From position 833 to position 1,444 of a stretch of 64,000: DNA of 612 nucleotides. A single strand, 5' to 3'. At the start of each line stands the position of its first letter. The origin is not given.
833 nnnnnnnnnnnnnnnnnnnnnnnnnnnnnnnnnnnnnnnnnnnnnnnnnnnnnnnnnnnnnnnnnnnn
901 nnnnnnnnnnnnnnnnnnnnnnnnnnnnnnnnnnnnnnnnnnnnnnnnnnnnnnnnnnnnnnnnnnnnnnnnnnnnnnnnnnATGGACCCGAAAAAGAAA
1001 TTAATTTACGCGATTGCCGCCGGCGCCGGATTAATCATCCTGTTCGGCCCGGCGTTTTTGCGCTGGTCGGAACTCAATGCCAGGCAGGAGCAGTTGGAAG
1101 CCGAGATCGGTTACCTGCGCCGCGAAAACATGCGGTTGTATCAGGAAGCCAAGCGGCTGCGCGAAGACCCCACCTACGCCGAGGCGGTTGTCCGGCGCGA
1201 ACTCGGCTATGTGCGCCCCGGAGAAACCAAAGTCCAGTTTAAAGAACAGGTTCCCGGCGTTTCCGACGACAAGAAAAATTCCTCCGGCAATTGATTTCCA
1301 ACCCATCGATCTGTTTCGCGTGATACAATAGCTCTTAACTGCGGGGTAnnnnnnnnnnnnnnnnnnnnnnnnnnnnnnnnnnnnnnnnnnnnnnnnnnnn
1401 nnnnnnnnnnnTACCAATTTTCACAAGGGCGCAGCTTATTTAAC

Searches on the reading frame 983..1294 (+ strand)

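Call 84: search_protein_families(library=pfam, proteins=[window:983-1294:+], max_evalue=0.01)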
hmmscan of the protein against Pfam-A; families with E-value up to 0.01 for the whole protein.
window:983-1294:+ (103 aa): 2 families
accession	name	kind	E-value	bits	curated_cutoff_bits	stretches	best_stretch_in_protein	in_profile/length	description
PF04977.20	DivIC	-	1.9e-12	47.3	28.9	1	24-88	15-79/80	Septum formation initiator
PF07716.20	bZIP_2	-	0.0071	16.9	22.3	0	33-60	25-52/54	Basic region leucine zipper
